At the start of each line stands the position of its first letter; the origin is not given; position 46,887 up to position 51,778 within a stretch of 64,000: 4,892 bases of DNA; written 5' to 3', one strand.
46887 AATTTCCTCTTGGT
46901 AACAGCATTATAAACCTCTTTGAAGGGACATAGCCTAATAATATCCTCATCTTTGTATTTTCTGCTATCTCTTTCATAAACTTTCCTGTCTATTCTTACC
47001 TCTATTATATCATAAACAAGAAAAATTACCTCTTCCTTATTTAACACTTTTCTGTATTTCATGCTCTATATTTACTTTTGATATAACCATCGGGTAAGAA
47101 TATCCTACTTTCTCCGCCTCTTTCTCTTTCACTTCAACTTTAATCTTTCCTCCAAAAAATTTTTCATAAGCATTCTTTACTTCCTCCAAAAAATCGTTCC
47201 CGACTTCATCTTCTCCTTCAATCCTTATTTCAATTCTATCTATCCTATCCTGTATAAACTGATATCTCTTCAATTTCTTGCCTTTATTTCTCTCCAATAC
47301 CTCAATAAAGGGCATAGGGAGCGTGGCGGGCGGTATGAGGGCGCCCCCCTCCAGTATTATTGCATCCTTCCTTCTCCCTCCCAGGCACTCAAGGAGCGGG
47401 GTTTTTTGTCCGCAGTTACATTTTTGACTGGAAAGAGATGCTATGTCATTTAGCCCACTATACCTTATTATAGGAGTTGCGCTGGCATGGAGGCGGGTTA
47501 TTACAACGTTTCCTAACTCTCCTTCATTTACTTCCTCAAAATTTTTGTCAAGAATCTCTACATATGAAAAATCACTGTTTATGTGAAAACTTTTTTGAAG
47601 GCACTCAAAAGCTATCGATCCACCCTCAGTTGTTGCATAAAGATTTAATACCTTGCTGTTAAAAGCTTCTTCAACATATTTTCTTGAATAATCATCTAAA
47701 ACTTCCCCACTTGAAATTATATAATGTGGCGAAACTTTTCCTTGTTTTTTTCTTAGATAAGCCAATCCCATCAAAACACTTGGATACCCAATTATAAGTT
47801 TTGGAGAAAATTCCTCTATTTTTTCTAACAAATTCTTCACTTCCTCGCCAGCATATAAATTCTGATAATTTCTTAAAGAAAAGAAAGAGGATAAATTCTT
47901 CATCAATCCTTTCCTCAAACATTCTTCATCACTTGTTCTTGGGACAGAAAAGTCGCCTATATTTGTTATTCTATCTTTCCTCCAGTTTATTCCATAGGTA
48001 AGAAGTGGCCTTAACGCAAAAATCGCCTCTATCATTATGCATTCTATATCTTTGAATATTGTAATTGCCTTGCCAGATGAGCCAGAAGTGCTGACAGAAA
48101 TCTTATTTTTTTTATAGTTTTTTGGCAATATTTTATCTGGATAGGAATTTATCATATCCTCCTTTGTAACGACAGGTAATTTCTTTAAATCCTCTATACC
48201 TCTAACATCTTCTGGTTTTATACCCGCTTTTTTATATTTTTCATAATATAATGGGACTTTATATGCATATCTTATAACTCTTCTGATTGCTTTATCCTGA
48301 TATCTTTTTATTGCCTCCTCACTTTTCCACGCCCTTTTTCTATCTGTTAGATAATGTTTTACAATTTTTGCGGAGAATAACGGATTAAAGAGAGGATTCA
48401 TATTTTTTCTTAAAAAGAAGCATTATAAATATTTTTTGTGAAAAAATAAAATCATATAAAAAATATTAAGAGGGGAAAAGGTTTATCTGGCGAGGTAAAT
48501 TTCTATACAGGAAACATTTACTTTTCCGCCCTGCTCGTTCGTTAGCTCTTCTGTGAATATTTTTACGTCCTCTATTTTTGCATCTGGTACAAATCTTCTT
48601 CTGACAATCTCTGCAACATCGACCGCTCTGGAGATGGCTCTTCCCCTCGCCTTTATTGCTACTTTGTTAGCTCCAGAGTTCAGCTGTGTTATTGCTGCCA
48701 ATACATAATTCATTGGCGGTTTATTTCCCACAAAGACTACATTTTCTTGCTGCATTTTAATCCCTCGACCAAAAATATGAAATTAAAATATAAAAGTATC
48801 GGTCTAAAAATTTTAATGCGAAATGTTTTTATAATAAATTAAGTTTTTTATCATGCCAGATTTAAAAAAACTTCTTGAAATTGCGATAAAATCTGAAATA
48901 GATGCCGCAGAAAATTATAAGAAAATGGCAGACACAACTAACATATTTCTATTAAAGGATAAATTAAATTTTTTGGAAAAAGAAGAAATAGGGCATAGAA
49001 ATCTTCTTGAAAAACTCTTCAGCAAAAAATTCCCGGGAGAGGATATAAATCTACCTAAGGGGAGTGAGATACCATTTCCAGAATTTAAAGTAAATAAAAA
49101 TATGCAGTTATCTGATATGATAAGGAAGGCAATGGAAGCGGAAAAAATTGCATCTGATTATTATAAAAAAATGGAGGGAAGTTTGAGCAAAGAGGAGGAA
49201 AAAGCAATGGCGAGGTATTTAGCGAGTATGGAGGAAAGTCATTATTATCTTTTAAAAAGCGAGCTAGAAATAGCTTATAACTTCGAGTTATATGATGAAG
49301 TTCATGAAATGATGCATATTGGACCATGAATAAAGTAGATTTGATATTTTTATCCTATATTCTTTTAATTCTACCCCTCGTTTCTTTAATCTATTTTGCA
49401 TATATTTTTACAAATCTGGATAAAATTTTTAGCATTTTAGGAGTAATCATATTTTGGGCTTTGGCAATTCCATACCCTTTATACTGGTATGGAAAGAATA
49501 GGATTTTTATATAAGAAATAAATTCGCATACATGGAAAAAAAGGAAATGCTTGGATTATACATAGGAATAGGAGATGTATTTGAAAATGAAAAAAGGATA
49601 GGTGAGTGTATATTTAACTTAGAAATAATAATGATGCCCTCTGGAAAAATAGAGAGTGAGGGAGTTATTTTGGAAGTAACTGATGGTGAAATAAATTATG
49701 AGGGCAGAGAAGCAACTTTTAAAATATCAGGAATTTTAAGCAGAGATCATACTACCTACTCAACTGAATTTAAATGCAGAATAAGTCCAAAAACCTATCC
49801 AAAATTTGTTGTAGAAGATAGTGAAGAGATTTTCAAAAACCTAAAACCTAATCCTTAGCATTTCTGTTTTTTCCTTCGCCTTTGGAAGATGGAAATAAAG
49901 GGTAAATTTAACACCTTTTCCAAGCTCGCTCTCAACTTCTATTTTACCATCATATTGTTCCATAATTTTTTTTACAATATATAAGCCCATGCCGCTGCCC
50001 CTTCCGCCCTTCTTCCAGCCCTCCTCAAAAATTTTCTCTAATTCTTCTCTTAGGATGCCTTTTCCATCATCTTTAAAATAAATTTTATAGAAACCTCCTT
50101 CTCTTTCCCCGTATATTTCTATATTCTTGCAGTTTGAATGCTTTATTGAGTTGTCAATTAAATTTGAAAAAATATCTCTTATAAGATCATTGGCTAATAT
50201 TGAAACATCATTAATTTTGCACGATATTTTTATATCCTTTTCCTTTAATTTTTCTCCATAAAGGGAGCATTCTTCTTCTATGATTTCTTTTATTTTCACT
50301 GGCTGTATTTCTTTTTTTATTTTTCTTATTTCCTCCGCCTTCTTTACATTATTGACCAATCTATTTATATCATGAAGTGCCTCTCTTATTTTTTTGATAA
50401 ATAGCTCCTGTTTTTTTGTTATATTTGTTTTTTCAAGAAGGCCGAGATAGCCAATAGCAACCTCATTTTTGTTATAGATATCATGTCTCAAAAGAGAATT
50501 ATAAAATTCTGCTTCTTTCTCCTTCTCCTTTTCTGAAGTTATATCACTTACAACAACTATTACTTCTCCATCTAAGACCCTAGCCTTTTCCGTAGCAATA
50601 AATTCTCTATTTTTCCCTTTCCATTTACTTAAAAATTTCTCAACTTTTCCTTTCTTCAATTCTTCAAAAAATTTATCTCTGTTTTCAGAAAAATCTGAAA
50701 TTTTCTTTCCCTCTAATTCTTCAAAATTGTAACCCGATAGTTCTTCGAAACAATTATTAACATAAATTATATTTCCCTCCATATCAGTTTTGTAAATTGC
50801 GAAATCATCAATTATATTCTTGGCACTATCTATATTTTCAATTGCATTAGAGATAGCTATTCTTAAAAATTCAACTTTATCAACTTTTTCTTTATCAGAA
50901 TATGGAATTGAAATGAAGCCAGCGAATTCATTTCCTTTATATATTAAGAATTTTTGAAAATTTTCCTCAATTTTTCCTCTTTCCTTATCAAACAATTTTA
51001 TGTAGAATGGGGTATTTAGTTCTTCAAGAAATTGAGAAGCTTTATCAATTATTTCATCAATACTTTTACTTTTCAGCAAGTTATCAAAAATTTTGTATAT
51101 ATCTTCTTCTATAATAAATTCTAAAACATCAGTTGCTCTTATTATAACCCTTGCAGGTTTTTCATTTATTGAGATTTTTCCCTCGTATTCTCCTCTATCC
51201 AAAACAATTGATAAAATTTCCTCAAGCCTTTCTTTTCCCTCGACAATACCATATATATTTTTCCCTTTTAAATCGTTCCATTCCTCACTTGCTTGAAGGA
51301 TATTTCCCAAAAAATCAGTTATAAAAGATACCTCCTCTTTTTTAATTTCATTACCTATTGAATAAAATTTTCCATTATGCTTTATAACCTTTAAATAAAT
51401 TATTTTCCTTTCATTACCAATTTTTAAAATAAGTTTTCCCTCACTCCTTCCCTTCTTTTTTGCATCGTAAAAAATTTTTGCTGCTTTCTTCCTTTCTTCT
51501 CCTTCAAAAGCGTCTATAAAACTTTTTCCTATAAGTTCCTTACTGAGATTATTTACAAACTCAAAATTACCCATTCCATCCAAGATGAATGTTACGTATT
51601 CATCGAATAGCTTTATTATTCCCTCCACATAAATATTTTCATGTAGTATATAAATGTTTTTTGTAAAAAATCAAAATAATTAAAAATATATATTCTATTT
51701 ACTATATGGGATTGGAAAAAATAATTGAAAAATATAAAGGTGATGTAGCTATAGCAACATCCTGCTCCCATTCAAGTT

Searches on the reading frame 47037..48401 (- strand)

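Call 50: search_protein_families(library=pfam, proteins=[window:47037-48401:-], max_evalue=0.01)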
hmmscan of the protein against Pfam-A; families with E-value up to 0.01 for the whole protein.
window:47037-48401:- (454 aa): 2 families
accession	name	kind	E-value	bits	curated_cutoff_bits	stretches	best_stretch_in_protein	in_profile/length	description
PF00501.34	AMP-binding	-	0.00038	19.8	29.9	1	189-301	246-374/384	AMP-binding enzyme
PF09376.16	NurA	-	0.0038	17.2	21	0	309-441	151-246/254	NurA domain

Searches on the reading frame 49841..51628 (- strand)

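Call 50: search_protein_families(library=pfam, proteins=[window:49841-51628:-], max_evalue=0.01)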
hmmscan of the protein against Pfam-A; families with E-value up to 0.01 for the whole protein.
window:49841-51628:- (595 aa): 8 families
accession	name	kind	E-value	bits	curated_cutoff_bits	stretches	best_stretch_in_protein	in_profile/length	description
PF02518.31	HATPase_c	-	2.4e-23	83.2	26.4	1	481-582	4-110/111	Histidine kinase-, DNA gyrase B-, and HSP90-like ATPase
PF13426.13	PAS_9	-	2.3e-09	37.9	27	1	277-364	3-102/103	PAS domain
PF14501.12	HATPase_c_5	-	1.8e-06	28.2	22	1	484-568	7-91/102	GHKL domain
PF00989.32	PAS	-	6.5e-06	26.6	22.6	1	278-324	14-62/113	PAS fold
PF13188.13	PAS_8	-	4.1e-05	23.8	21.8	1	281-316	17-53/65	PAS domain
PF13589.12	HATPase_c_3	-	4.7e-05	23.9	25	1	489-534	9-54/137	Histidine kinase-, DNA gyrase B-, and HSP90-like ATPase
PF08448.16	PAS_4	-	5.1e-05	23.9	23.1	1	276-367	7-109/110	PAS fold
PF08447.18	PAS_3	-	0.0067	17.1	25.6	0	287-313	1-29/89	PAS fold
